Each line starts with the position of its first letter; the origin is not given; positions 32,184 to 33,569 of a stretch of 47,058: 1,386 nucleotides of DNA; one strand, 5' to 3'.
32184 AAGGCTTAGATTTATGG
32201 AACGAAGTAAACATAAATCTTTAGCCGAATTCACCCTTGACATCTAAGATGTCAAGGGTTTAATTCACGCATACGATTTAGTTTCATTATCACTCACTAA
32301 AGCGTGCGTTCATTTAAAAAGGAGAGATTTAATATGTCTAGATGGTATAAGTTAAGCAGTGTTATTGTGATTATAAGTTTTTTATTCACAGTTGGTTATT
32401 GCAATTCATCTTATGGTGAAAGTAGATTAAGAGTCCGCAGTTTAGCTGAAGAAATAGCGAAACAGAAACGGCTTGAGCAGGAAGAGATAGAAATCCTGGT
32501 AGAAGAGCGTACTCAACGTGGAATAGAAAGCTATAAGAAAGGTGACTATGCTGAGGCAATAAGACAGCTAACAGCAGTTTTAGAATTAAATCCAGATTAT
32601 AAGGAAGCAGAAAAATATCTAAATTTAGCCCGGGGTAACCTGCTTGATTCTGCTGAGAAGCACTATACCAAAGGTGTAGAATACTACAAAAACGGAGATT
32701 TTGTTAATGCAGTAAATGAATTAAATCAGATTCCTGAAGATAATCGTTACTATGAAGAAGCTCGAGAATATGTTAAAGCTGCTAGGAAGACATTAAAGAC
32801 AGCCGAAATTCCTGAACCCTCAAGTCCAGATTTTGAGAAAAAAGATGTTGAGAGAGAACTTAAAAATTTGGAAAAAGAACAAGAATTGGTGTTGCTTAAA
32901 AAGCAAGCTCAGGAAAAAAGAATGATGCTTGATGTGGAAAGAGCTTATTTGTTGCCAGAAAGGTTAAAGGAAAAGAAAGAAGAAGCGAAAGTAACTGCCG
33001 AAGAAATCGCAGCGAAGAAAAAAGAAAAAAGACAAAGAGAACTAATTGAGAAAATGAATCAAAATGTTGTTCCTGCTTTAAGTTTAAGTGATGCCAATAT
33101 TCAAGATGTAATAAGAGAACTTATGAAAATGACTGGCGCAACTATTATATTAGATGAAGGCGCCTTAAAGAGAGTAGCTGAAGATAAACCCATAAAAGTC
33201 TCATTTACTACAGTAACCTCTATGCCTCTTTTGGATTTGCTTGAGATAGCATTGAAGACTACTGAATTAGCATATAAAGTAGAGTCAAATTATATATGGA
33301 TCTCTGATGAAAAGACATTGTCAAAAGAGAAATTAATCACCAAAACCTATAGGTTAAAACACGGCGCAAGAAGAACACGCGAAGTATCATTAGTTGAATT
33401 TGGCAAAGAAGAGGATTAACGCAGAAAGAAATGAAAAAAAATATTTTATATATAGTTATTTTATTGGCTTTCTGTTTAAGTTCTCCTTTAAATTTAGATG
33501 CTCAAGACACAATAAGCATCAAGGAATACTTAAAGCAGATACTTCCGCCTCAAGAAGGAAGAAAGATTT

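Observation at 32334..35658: Secretin N0-like domain detached onto a TPR/coiled-coil protein, followed by two minimal secretins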

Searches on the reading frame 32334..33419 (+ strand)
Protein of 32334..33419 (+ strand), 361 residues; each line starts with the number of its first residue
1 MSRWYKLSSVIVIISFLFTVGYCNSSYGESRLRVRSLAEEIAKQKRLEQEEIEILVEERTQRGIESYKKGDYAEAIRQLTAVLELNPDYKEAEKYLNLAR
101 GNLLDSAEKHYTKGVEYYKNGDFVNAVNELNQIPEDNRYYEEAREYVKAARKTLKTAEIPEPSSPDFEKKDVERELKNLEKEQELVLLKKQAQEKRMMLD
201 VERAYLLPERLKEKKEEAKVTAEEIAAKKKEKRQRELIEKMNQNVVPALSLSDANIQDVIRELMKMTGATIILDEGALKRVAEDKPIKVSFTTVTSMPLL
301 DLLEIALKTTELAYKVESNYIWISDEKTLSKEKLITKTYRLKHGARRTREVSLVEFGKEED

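Call 4: search_protein_families(library=pfam, proteins=[window:32334-33419:+], max_evalue=1)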
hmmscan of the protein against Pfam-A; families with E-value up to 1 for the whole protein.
window:32334-33419:+ (361 aa): 17 families
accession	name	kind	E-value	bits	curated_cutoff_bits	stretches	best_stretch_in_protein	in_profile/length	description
PF07719.23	TPR_2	-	2.5e-08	33.8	27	2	61-89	6-34/34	Tetratricopeptide repeat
PF00515.34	TPR_1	-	3.5e-05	23.9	27.8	1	60-89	5-34/34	Tetratricopeptide repeat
PF14559.12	TPR_19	-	7.9e-05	23.4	25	1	68-92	3-27/68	Tetratricopeptide repeat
PF13414.12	TPR_11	-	0.00021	21.3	26.8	1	67-92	5-30/42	TPR repeat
PF04010.18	DUF357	-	0.00029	21.2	29.4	1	92-129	19-56/73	Protein of unknown function (DUF357)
PF13432.12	TPR_16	-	0.00048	21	32.7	1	62-92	3-33/65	Tetratricopeptide repeat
PF13428.12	TPR_14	-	0.0024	18.8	23.5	1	67-95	12-40/44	Tetratricopeptide repeat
PF25058.1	ARM_TT21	-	0.0053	17.2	27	1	68-145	52-132/155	Tetratricopeptide repeat protein 21 ARM repeat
PF13371.12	TPR_9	-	0.0057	17.1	35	1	56-93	29-66/73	Tetratricopeptide repeat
PF07660.19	STN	-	0.014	15.7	28.4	0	295-324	21-50/52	Secretin and TonB N terminus short domain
PF21305.2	type_II_gspD_N0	-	0.017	15.4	27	1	250-275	2-27/71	GspD-like, N0 domain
PF25064.1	ARM_TT21_5th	-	0.019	15.7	27.8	1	69-143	31-108/117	TT21 fifth ARM repeats domain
PF14853.12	Fis1_TPR_C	-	0.028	15.1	25.3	1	66-93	11-38/53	Fis1 C-terminal tetratricopeptide repeat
PF13174.12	TPR_6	-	0.13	13.4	26.3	0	66-88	9-32/33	Tetratricopeptide repeat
PF07219.19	HemY_N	-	0.2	12.2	31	0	57-88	60-91/107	HemY protein N-terminus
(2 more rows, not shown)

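Call 6: search_protein_families(library=ncbifam, proteins=[window:32334-33419:+], max_evalue=0.1)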
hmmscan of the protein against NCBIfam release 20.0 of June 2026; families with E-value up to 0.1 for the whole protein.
window:32334-33419:+ (361 aa): 7 families
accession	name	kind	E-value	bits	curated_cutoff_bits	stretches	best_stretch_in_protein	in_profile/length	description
NF042912.1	Amuc_1098_fam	equivalog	1e-06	27.2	750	2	196-341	216-370/805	Amuc_1098 family type IV pilus outer membrane protein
TIGR02521.1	type_IV_pilW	equivalog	1e-05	25.2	154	1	15-121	4-99/234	type IV pilus biogenesis/stability protein PilW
NF053607.1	CHU_0125_OmpA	equivalog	6.8e-05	21.6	620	1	60-187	23-141/639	CHU_0125 family OmpA-like outer membrane integrity protein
NF033762.1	social_mot_Tgl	equivalog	0.00032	20.1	225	1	59-145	34-121/252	social motility TPR repeat lipoprotein Tgl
NF038027.1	TssQ_fam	subfamily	0.0041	17.6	65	0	59-87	9-37/100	TssQ family T6SS-associated lipoprotein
TIGR03302.1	OM_YfiO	subfamily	0.017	14.6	81.4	0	55-94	32-71/239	outer membrane protein assembly factor BamD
NF011575.0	PRK14999.1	equivalog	0.057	12.7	424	0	28-62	81-114/241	histidine utilization repressor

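Call 7: search_solved_structures(query=window:32334-33419:+, max_evalue=10, show_alignments=3)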
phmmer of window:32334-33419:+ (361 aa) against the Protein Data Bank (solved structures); distinct sequences matched with E-value up to 10: 44.
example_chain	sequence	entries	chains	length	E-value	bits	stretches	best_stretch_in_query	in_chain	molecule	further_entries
9qhb_A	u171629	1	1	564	1.2e-16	64.2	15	63-120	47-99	Engineered tetratricopeptide repeat protein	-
8bu0_A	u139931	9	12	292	2.5e-11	46.7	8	65-119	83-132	Consensus tetratricopeptide repeat protein | Crystal structure of an 8-repeat consensus TPR superhelix with Zinc. | Monomer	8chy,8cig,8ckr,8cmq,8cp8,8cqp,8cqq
9qhc_A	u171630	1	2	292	1.6e-10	44.1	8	63-120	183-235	Engineered tetratricopeptide repeat protein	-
2fo7_A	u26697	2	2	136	2.9e-06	30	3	65-120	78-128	SYNTHETIC CONSENSUS TPR PROTEIN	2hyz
8ch0_A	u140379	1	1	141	3.1e-06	30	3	63-119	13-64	Consensus tetratricopeptide repeat protein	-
1na0_A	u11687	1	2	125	3.7e-06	29.7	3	65-99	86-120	designed protein CTPR3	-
5hrz_A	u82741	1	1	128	1.8e-05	27.4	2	64-100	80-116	TPR domain protein 1na0C3_3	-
3kd7_A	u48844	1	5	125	0.00012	24.8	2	63-120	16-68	CTPR390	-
1na3_A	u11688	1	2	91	0.00014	24.5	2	64-99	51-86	designed protein CTPR2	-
2wqh_A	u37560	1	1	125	0.00015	24.4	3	63-120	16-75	CTPR3Y3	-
6v8e_A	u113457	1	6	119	0.00015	24.4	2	65-99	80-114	Designed protein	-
6vfi_B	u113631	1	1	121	0.00052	22.7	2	64-98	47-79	O43_dn18B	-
6vfh_A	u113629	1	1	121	0.00059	22.5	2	64-98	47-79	T33_dn10A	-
6vl6_A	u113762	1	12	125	0.00083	22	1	63-121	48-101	T33_dn2A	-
9gzg_A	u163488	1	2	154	0.0024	20.5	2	65-151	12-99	Engineered CTPR protein with glutamic acids for conductivity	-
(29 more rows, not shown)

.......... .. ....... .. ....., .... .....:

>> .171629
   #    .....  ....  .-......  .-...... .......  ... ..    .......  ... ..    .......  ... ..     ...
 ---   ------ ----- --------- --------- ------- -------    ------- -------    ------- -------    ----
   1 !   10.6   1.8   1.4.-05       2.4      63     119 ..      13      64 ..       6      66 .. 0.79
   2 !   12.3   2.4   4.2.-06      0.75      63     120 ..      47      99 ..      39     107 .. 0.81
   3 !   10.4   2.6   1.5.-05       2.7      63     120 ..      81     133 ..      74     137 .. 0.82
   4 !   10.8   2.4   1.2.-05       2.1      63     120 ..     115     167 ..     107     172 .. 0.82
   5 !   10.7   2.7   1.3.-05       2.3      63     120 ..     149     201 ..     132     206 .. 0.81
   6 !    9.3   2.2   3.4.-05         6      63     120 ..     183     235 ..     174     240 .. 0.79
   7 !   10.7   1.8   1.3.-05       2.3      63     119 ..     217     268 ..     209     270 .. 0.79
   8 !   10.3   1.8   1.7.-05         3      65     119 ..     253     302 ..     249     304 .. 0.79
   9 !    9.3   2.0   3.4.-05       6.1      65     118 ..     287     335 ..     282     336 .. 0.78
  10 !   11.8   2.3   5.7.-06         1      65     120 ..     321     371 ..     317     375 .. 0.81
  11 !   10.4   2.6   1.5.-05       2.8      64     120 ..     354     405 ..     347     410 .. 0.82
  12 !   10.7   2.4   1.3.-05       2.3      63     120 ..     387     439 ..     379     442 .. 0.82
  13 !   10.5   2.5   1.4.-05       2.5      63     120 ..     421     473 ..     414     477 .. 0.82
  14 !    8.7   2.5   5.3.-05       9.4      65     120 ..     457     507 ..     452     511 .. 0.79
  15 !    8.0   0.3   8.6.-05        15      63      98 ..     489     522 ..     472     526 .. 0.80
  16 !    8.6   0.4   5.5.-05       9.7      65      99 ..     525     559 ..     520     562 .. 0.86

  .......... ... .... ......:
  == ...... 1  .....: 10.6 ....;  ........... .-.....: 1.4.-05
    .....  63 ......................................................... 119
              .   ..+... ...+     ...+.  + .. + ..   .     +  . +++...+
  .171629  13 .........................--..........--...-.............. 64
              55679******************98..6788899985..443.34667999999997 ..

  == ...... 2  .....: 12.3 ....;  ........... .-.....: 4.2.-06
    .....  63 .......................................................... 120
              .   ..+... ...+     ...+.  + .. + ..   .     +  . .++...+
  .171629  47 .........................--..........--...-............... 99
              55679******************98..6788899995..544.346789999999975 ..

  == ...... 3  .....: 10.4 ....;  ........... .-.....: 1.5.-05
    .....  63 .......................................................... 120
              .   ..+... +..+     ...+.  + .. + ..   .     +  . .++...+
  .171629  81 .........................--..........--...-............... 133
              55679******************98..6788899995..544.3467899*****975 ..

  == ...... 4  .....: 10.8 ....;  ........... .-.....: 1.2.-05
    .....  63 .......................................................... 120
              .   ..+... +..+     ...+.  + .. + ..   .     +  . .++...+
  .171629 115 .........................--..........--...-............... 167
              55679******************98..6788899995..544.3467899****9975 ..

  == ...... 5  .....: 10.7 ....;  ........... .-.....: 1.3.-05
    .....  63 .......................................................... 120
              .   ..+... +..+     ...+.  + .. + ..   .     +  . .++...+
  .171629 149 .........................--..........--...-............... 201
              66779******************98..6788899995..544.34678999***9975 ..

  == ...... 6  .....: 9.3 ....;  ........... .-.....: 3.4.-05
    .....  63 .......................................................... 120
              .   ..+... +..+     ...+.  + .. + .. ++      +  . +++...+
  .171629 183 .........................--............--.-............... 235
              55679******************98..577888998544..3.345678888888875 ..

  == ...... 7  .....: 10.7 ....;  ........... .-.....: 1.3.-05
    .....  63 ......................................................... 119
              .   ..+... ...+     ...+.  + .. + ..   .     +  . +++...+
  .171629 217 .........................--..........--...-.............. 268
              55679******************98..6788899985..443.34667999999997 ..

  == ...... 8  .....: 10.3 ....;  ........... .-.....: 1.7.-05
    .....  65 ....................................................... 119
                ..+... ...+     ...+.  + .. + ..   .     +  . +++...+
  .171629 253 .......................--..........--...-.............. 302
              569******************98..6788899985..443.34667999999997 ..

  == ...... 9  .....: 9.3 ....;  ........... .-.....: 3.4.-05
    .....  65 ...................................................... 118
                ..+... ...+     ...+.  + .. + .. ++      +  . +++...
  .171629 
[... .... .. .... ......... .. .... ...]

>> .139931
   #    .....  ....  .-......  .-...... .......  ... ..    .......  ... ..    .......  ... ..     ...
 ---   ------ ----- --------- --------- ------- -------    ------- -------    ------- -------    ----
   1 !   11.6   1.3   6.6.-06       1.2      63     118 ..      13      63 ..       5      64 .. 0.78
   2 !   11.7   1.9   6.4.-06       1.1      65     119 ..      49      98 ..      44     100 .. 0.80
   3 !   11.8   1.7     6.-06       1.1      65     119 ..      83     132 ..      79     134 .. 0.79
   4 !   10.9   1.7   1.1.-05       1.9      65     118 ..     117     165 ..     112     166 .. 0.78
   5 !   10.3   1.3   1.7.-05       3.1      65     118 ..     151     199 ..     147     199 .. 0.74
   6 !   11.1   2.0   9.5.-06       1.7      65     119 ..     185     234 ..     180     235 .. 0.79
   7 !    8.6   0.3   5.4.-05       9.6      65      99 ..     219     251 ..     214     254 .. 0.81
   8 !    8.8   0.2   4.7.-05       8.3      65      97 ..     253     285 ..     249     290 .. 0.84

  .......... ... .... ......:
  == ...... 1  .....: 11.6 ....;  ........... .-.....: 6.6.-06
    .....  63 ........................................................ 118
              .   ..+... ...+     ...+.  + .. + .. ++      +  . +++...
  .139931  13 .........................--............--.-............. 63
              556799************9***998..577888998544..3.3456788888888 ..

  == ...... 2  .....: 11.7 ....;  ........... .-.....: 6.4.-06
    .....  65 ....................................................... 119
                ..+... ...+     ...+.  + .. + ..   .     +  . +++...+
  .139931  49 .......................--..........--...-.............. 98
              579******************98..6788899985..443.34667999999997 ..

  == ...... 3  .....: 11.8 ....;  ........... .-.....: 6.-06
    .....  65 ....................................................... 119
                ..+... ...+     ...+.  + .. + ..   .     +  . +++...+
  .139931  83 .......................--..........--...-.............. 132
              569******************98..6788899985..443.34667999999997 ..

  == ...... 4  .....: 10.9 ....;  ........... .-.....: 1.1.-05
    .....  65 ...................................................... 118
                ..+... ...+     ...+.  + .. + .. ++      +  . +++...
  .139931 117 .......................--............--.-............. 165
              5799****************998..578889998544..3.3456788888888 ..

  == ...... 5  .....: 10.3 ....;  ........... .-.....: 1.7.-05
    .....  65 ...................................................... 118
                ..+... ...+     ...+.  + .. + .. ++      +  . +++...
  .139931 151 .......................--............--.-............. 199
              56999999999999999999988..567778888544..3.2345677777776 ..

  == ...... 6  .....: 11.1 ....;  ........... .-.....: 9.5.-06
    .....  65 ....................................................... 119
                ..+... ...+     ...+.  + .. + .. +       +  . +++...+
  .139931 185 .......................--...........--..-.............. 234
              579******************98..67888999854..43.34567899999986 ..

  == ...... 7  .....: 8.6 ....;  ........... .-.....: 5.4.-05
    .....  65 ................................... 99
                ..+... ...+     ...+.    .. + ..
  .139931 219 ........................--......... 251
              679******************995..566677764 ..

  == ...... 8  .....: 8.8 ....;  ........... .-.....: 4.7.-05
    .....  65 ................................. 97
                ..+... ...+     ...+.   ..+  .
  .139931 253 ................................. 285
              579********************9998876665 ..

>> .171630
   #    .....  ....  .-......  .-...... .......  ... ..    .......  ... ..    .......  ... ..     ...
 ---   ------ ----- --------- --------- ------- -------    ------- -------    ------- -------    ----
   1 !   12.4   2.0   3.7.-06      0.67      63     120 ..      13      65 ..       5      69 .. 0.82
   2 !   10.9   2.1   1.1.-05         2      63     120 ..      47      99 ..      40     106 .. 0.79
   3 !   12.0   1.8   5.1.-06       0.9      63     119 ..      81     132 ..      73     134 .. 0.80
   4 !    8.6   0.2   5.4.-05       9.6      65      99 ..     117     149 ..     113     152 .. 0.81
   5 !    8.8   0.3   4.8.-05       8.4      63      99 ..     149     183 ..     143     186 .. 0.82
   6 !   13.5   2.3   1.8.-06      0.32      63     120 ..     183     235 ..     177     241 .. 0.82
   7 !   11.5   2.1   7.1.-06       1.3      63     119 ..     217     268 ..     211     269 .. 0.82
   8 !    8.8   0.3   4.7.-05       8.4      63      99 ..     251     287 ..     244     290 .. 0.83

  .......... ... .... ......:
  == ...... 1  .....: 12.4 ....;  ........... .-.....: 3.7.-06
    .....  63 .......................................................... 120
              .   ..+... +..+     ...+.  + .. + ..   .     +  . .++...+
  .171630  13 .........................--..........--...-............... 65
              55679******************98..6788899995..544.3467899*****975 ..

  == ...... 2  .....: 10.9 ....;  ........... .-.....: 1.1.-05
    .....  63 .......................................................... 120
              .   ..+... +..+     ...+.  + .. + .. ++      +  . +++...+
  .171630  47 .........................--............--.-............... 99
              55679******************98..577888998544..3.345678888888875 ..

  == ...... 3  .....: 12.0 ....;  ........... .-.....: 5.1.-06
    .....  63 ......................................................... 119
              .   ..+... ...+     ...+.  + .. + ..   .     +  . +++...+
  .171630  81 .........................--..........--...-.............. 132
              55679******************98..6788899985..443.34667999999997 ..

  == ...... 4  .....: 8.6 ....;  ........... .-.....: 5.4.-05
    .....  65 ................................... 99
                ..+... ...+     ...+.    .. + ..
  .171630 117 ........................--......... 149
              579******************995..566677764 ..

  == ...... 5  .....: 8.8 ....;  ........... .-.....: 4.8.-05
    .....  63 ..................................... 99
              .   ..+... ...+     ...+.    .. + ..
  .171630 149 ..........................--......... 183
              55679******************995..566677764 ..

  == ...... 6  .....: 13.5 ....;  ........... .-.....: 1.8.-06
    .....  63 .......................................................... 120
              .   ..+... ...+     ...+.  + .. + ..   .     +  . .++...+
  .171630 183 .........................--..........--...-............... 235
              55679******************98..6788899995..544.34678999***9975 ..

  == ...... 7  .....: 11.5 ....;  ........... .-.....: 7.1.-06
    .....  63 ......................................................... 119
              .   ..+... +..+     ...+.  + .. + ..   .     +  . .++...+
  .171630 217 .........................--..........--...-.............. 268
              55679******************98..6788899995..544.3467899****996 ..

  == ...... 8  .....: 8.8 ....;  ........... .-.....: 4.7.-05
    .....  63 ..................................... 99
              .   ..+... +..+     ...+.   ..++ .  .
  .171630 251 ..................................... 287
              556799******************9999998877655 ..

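Call 9: find_homologous_proteins(query=window:32334-33419:+, max_evalue=0.001)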
Query window:32334-33419:+ (361 aa): 22 proteins with E <= 0.001 among 7769 candidates.
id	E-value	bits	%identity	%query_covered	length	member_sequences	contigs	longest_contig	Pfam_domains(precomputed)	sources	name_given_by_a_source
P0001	2.3e-221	752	100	100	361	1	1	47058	PF07719.24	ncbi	-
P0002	2.0e-160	551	73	99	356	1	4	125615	PF00515.35,PF07719.24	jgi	jgi:tetratricopeptide (TPR) repeat protein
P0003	3.3e-160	551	72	100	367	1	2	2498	-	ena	-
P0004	1.3e-145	503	65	100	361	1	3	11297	PF00515.35,PF07719.24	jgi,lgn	jgi:tetratricopeptide (TPR) repeat protein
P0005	4.4e-126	439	60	98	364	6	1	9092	PF00515.35,PF07719.24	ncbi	-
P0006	9.6e-123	428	58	99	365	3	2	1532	PF00515.35,PF07719.24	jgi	-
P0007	1.1e-105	372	52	100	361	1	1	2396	PF00515.35,PF13181.13,PF07719.24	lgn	-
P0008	6.9e-102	359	49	98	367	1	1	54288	PF13414.13,PF00515.35,PF07719.24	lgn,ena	-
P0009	1.3e-99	352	50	100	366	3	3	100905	PF00515.35,PF07719.24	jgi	jgi:tetratricopeptide (TPR) repeat protein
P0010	7.1e-99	349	50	96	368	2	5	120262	PF07719.24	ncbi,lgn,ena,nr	ncbi:MAG: hypothetical protein KAJ66_05825 [Candidatus Omnitrophica bacterium]|nr:hypothetical prote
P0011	2.4e-98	347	48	100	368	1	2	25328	PF13414.13,PF07719.24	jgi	jgi:tetratricopeptide (TPR) repeat protein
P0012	9.8e-97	342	46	100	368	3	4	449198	PF07719.24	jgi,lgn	jgi:tetratricopeptide (TPR) repeat protein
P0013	8.4e-96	339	49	99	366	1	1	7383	PF07719.24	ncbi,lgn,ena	-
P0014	4.4e-94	333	46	100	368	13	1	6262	PF00515.35,PF07719.24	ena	-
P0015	4.9e-94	333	47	99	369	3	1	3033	PF07719.24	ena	-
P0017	2.7e-80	288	43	99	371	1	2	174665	-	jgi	jgi:hypothetical protein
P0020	2.4e-65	239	40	99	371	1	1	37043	-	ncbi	ncbi:MAG: hypothetical protein ABH836_08625 [Candidatus Omnitrophota bacterium]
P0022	9.7e-49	184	38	84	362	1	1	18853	PF00515.35,PF07719.24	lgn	-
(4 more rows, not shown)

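Call 13: find_encoding_contigs(protein=P0012, flank=10000, max_places=2)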
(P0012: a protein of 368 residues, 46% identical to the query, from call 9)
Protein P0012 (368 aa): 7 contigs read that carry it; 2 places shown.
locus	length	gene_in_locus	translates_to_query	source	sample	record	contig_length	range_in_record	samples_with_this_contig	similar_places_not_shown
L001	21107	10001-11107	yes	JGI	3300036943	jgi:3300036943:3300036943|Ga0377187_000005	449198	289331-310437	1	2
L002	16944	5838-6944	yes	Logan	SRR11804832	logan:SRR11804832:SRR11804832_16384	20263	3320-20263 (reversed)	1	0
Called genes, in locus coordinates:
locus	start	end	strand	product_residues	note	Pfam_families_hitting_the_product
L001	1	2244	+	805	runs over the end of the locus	-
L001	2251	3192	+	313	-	-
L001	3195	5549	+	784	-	PF12836:HHH_3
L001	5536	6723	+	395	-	-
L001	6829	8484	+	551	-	PF11104:PilM_2, PF14450:FtsA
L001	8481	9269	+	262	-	PF28028:Amuc_1100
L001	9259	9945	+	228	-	-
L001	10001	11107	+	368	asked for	PF07719:TPR_2 (faint)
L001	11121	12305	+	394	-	PF03958:Secretin_N (weak), PF00263:Secretin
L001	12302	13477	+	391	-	PF03958:Secretin_N, PF00263:Secretin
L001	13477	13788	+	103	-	-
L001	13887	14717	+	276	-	PF13485:Peptidase_MA_2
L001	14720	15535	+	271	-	PF13485:Peptidase_MA_2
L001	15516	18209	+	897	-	PF02739:5_3_exonuc_N, PF01367:5_3_exonuc, PF01612:DNA_pol_A_exo1, PF22619:DNA_polI_exo1, PF00476:DNA_pol_A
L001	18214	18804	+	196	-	PF01121:CoaE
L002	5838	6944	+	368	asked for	PF07719:TPR_2 (faint)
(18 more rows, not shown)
